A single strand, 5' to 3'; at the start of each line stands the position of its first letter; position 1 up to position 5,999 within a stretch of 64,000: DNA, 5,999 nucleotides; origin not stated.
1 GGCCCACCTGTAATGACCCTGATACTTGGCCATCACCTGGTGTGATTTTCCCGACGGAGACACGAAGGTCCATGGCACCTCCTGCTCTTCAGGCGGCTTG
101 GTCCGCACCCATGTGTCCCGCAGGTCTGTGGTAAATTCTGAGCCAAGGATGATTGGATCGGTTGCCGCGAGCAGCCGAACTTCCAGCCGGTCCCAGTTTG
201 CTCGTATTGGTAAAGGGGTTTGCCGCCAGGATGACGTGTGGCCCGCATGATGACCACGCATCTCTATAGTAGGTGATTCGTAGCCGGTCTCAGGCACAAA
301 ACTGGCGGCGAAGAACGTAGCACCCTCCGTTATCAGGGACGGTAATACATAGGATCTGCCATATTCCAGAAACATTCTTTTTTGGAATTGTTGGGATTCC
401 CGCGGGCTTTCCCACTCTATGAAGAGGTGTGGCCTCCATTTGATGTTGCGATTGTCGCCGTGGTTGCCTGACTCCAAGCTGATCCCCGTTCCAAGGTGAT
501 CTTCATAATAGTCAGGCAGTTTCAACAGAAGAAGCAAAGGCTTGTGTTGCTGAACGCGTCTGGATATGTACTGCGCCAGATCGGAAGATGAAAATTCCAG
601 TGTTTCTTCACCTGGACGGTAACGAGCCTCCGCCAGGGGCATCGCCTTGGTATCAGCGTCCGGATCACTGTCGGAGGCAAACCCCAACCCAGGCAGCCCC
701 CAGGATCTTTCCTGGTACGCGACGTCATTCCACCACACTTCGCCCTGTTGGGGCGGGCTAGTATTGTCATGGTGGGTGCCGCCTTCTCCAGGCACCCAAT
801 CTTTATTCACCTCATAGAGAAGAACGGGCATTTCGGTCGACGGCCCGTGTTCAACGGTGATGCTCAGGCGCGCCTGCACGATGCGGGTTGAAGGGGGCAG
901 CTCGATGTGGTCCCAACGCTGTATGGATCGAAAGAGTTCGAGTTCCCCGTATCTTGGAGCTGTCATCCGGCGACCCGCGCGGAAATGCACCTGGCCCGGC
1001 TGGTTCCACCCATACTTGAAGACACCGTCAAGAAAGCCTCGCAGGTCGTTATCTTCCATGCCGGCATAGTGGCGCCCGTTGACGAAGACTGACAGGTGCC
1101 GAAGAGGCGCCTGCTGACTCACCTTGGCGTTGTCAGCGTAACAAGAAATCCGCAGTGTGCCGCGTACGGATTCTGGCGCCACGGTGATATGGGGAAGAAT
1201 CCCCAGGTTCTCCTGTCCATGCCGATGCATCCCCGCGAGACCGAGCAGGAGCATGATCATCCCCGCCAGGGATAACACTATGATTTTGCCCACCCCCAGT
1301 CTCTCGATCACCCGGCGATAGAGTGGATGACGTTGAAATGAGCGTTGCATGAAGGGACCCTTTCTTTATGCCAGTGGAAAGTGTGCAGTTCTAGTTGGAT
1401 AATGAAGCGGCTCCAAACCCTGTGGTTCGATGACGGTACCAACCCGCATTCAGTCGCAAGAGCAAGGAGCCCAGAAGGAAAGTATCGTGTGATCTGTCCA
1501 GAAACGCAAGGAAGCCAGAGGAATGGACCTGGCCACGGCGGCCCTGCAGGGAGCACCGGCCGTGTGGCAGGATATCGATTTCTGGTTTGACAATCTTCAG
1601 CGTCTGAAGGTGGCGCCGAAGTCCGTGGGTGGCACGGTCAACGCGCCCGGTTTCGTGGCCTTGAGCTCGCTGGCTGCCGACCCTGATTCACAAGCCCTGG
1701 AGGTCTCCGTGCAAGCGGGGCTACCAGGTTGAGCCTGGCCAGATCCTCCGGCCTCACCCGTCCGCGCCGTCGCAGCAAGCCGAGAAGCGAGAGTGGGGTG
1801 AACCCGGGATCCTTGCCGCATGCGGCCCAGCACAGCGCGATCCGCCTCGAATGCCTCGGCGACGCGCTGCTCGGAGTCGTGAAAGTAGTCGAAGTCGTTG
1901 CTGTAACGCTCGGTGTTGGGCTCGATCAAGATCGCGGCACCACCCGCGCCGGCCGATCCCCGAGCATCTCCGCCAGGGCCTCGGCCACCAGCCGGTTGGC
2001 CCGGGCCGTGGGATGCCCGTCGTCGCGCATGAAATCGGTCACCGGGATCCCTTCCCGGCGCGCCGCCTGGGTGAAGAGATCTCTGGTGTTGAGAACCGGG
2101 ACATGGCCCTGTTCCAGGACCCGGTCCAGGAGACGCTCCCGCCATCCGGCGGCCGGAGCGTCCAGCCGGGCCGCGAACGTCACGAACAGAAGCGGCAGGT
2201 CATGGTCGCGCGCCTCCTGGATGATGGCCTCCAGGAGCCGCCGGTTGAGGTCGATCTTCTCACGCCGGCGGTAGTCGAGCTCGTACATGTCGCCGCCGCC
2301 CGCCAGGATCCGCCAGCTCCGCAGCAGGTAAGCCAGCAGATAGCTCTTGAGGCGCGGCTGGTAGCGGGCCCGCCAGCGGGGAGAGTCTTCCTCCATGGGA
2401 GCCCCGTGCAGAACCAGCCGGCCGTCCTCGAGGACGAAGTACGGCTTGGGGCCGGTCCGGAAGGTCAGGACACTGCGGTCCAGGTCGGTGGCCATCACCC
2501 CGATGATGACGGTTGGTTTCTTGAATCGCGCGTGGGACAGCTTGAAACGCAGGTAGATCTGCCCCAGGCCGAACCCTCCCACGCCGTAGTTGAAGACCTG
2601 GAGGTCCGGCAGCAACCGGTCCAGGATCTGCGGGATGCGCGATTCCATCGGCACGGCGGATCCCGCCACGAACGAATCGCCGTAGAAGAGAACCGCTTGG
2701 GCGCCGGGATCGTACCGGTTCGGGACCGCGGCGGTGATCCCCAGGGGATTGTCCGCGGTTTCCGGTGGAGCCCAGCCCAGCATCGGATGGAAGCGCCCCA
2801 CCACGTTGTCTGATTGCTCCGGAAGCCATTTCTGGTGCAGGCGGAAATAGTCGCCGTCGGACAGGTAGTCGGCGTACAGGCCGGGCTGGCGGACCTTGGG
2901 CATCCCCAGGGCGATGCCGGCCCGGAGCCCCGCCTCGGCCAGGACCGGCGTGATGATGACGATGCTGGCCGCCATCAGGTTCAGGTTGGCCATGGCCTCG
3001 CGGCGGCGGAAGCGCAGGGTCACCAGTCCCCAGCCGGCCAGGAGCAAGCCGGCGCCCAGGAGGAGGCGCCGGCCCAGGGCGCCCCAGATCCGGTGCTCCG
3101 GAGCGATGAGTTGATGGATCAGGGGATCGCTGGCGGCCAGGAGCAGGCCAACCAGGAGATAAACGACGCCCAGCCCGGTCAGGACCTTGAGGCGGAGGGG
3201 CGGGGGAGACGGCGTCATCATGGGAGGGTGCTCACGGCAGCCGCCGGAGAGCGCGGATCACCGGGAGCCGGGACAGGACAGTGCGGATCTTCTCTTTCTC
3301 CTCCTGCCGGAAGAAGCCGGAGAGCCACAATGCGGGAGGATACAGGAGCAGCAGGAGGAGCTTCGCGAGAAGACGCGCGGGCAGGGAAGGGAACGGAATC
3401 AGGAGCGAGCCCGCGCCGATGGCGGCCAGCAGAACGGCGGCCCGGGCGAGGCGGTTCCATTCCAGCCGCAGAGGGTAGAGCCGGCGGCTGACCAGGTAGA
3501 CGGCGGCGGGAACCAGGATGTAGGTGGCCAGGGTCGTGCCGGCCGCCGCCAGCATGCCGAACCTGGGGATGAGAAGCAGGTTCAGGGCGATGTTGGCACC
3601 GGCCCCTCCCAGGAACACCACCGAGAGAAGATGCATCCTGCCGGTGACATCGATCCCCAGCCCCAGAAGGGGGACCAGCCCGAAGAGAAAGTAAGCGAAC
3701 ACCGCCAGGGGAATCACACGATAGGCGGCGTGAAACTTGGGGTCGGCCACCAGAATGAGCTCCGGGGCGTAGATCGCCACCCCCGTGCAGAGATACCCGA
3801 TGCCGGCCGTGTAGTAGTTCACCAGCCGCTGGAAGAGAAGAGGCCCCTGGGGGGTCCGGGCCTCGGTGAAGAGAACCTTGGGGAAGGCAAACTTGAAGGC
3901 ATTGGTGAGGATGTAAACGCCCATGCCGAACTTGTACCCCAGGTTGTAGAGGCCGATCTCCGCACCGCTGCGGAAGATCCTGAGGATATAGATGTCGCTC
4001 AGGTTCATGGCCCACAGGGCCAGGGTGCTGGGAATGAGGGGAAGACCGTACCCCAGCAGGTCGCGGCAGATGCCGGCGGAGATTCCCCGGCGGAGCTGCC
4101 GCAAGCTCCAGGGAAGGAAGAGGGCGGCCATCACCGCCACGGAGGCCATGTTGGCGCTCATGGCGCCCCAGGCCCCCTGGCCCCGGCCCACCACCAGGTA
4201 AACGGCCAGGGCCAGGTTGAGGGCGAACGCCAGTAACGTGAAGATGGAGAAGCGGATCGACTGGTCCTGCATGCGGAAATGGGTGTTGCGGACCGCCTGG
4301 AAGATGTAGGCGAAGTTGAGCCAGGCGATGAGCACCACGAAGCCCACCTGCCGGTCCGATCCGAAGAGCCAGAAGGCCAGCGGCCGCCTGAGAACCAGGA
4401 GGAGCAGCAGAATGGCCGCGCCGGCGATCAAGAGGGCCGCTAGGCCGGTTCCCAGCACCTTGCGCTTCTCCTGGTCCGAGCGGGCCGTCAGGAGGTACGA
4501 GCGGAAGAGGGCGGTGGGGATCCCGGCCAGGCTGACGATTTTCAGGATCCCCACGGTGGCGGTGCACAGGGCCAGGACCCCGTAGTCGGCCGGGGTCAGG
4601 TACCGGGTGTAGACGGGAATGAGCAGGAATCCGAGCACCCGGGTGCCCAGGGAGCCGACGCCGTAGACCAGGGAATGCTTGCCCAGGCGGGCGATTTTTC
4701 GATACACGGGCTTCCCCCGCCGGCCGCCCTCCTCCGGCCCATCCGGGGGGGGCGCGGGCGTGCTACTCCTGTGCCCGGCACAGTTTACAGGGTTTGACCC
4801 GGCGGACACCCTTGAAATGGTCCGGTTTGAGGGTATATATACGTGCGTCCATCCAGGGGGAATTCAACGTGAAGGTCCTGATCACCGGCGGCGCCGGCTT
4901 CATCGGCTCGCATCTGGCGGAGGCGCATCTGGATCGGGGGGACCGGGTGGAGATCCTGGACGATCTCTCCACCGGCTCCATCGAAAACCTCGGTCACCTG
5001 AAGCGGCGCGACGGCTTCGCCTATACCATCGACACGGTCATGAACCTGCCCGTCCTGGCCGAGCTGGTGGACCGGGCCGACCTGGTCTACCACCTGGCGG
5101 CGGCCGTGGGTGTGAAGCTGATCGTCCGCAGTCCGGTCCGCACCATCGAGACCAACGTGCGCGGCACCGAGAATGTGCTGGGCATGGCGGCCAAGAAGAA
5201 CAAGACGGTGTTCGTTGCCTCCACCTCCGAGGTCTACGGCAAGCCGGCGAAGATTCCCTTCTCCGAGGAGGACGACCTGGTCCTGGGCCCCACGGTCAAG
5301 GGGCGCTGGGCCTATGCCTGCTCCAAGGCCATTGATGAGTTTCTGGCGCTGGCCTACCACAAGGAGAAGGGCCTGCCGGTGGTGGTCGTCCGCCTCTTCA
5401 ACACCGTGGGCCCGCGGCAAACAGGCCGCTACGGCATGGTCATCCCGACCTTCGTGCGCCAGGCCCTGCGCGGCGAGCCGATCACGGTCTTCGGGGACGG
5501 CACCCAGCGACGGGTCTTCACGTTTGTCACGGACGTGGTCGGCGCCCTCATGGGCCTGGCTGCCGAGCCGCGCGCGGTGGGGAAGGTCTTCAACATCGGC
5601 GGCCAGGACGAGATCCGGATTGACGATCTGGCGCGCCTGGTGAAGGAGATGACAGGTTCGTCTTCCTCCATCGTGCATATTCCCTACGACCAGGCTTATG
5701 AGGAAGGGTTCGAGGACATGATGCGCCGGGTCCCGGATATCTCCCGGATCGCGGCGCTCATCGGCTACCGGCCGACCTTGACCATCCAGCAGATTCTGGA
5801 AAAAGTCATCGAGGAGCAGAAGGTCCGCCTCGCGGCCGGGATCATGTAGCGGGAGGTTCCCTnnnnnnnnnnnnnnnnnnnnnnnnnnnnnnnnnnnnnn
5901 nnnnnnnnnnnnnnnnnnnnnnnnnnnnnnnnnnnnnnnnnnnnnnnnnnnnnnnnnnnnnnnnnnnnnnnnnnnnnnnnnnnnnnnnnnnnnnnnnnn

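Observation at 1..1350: Low-GC partial gene at window edge, missed by the ORF track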

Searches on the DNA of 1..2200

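Call 72: search_rna_families(source=window, start=1, end=2200, threshold=evalue, max_evalue=1)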
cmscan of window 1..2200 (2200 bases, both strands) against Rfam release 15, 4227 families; matches with E-value up to 1: 0.
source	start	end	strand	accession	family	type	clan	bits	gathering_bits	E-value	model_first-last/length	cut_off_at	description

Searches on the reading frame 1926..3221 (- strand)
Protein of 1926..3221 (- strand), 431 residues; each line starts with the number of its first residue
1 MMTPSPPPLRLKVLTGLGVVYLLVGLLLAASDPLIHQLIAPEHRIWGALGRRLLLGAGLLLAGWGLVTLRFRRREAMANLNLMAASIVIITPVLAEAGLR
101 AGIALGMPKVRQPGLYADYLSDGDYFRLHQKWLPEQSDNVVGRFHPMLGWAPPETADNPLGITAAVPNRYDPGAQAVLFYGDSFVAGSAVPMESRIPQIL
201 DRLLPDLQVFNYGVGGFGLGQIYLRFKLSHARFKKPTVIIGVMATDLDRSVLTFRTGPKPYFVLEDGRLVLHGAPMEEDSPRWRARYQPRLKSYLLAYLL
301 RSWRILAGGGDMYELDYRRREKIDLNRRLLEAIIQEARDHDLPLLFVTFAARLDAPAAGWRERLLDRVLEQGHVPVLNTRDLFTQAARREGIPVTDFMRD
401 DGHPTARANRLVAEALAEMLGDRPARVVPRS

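Call 5: search_protein_families(library=pfam, proteins=[window:1926-3221:-], max_evalue=0.01)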
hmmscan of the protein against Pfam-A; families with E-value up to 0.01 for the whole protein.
window:1926-3221:- (431 aa): 1 family
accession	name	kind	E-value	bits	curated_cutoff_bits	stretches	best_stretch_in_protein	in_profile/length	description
PF13472.12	Lipase_GDSL_2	-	1.9e-07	32.2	32.9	1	179-410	1-177/178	GDSL-like Lipase/Acylhydrolase family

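Call 11: search_protein_families(library=ncbifam, proteins=[window:1926-3221:-], max_evalue=0.1)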
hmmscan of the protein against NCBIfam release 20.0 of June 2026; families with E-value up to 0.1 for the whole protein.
window:1926-3221:- (431 aa): 2 families
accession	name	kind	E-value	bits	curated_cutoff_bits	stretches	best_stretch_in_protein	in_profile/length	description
NF047474.1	GDSL_LA_2486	hypoth_equivalog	0.0036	16.6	300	1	368-419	275-324/326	LA_2486 family SGNH/GDSL-type esterase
TIGR02447.1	yiiD_Cterm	subfamily_domain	0.073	12.9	97.1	0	60-96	50-86/138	putative thioesterase domain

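Call 75: find_homologous_proteins(query=window:1926-3221:-, max_evalue=1e-20)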
Query window:1926-3221:- (431 aa): 56 proteins with E <= 1e-20 among 8000 candidates.
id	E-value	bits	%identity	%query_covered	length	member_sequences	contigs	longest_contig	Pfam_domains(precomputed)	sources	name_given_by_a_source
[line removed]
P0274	9.0e-163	560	61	97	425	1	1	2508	PF13472.13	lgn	-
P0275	4.0e-118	413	49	95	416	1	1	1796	PF13472.13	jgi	jgi:hypothetical protein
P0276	2.4e-101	358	42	95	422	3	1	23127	-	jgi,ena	-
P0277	1.7e-98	348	50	73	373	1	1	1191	PF13472.13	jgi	jgi:hypothetical protein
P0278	6.8e-97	343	44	94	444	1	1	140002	PF13472.13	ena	-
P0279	9.0e-94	333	40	96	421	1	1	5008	PF13472.13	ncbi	ncbi:MAG: SGNH/GDSL hydrolase family protein [bacterium]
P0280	1.9e-85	305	45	80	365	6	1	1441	PF13472.13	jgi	jgi:hypothetical protein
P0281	7.0e-84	300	44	81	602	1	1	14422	PF13472.13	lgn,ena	-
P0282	1.5e-82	296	41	82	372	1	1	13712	-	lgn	-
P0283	2.6e-81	292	40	92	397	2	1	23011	PF13472.13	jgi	jgi:hypothetical protein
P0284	1.9e-80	289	44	71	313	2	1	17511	PF13472.13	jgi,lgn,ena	-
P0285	5.6e-80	287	46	77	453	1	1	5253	PF13472.13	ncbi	-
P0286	6.2e-80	287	44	81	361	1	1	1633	PF13472.13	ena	-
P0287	1.6e-79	286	43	74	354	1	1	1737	PF13472.13,PF00657.29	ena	-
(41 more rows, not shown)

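Call 76: find_encoding_contigs(protein=P0274, flank=6000, max_places=1)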
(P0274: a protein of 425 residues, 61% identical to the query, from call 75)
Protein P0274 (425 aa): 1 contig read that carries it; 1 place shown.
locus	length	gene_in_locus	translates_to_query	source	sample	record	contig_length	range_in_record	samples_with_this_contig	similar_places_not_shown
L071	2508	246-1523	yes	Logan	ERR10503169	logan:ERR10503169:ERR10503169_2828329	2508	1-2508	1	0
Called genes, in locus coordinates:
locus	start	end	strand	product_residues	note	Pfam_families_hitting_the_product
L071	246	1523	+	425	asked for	PF13472:Lipase_GDSL_2 (faint)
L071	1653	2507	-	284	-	?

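Call 77: find_encoding_contigs(protein=P0276, flank=6000, max_places=1)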
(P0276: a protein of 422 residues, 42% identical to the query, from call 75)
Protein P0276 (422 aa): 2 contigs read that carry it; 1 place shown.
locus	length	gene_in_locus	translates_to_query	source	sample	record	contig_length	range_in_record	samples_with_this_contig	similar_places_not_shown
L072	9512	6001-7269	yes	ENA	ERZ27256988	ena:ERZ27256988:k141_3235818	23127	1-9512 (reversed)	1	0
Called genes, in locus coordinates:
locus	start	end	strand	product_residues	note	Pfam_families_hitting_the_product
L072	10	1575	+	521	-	PF00657:Lipase_GDSL (faint), PF13472:Lipase_GDSL_2 (faint), PF16822:ALGX (weak)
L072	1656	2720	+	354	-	PF01073:3Beta_HSD, PF01370:Epimerase, PF02719:Polysacc_synt_2 (weak), PF04321:RmlD_sub_bind, PF16363:GDP_Man_Dehyd, PF07993:NAD_binding_4 (faint), PF13460:NAD_binding_10 (weak)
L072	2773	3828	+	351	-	PF01408:GFO_IDH_MocA, PF02894:GFO_IDH_MocA_C, PF22725:GFO_IDH_MocA_C3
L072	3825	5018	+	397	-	PF01073:3Beta_HSD, PF01370:Epimerase, PF04321:RmlD_sub_bind, PF05368:NmrA, PF13460:NAD_binding_10, PF16363:GDP_Man_Dehyd, PF07993:NAD_binding_4 (weak)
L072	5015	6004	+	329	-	PF00535:Glycos_transf_2, PF10111:Glyco_tranf_2_2, PF13641:Glyco_tranf_2_3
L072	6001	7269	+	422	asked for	-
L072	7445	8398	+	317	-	PF01522:Polysacc_deac_1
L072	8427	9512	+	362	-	?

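Call 78: find_encoding_contigs(protein=P0278, flank=6000, max_places=1)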
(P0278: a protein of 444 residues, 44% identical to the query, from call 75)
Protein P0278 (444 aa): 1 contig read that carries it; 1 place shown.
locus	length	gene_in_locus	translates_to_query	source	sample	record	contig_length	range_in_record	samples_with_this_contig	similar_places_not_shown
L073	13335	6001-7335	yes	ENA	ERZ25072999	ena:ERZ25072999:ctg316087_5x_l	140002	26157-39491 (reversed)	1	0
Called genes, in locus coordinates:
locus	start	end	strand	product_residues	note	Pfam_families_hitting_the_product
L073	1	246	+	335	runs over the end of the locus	PF00535:Glycos_transf_2, PF13641:Glyco_tranf_2_3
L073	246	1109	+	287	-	PF13641:Glyco_tranf_2_3, PF00535:Glycos_transf_2, PF13632:Glyco_trans_2_3 (weak)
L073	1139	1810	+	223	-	PF08241:Methyltransf_11 (weak)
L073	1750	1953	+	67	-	-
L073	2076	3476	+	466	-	PF13727:CoA_binding_3, PF02397:Bac_transf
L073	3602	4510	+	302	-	PF01061:ABC2_membrane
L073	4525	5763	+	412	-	PF13439:Glyco_transf_4, PF13579:Glyco_trans_4_4 (weak), PF20706:GT4-conflict, PF00534:Glycos_transf_1, PF13692:Glyco_trans_1_4, PF13524:Glyco_trans_1_2 (weak)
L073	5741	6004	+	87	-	-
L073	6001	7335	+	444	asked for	PF13472:Lipase_GDSL_2 (faint)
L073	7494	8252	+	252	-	PF13489:Methyltransf_23, PF08003:Methyltransf_9 (weak), PF13847:Methyltransf_31 (weak), PF08241:Methyltransf_11, PF08242:Methyltransf_12 (weak), PF13649:Methyltransf_25 (weak)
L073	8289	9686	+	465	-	PF13641:Glyco_tranf_2_3, PF00535:Glycos_transf_2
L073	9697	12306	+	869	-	PF00534:Glycos_transf_1, PF13692:Glyco_trans_1_4 (weak)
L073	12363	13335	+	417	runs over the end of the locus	PF00005:ABC_tran, PF13304:AAA_21 (faint), PF14524:Wzt_C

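Call 81: search_protein_families(library=pfam, proteins=[L071:1653-2507:-], max_evalue=0.001)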
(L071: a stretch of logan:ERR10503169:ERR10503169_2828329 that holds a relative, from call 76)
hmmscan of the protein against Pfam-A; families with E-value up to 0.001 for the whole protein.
L071:1653-2507:- (284 aa): 2 families
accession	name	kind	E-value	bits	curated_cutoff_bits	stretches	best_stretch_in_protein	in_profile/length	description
PF03062.24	MBOAT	-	7.6e-23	81.7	27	1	58-198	180-328/337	MBOAT, membrane-bound O-acyltransferase family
PF13813.11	MBOAT_2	-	6.2e-05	23.7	25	1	84-147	2-67/85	Membrane bound O-acyl transferase family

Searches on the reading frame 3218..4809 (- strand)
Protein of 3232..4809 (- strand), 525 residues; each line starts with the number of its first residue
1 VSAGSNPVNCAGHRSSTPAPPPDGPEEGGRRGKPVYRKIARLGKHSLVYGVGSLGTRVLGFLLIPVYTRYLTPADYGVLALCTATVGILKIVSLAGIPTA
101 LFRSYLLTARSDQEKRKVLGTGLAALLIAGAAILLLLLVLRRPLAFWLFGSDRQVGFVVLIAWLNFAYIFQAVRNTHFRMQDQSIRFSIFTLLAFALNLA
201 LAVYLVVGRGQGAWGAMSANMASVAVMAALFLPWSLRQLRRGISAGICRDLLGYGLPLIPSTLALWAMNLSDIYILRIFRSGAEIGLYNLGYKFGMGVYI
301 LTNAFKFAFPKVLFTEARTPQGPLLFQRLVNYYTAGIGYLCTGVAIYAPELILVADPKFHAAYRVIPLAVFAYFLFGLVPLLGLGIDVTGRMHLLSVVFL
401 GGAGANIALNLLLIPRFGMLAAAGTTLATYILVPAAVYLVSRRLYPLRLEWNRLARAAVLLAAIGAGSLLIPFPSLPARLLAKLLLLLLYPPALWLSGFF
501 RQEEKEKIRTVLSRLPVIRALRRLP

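Call 5: search_protein_families(library=pfam, proteins=[window:3232-4809:-, window:3218-4567:-], max_evalue=0.01)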
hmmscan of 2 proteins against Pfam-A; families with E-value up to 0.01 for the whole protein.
window:3232-4809:- (525 aa): 2 families
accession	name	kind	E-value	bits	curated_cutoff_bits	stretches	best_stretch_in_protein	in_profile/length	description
PF01943.22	Polysacc_synt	-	6.2e-18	65.6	28.2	1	43-302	2-258/274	Polysaccharide biosynthesis protein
PF13440.11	Polysacc_synt_3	-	6.5e-14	52.3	23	1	68-296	3-222/293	Polysaccharide biosynthesis protein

window:3218-4567:- (449 aa): 0 families

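Call 11: search_protein_families(library=ncbifam, proteins=[window:3232-4809:-], max_evalue=0.1)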
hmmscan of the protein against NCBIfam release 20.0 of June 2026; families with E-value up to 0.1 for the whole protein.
window:3232-4809:- (525 aa): 2 families
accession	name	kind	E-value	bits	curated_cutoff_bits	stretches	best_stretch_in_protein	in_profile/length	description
NF050818.1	PolSacchBiosHfsF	equivalog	3.3e-15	56.1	700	2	353-473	314-435/468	polysaccharide biosynthesis protein HfsF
TIGR00797.1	matE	subfamily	0.0033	16.4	147.4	1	100-268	53-233/396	MATE family efflux transporter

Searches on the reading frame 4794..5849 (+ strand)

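Call 43: search_protein_families(library=pfam, proteins=[window:4794-5849:+], max_evalue=0.001)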
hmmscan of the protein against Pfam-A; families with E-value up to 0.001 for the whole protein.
window:4794-5849:+ (351 aa): 6 families
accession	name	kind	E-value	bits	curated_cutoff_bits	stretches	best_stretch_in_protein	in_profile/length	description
PF16363.11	GDP_Man_Dehyd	-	7.2e-54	183.9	27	1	29-337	1-331/332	GDP-mannose 4,6 dehydratase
PF01370.27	Epimerase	-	9.6e-54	182.8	20.9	1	28-269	1-240/240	NAD dependent epimerase/dehydratase family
PF02719.21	Polysacc_synt_2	-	2.5e-17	63.5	20.2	2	28-142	1-125/293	Polysaccharide biosynthesis protein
PF07993.18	NAD_binding_4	-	2.2e-15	56.9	20.1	1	88-213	82-216/258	Male sterility protein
PF01073.25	3Beta_HSD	-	8.6e-12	45.1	22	1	29-187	1-159/280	3-beta hydroxysteroid dehydrogenase/isomerase family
PF04321.23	RmlD_sub_bind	-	2e-07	30.9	27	1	27-292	2-236/287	RmlD substrate binding domain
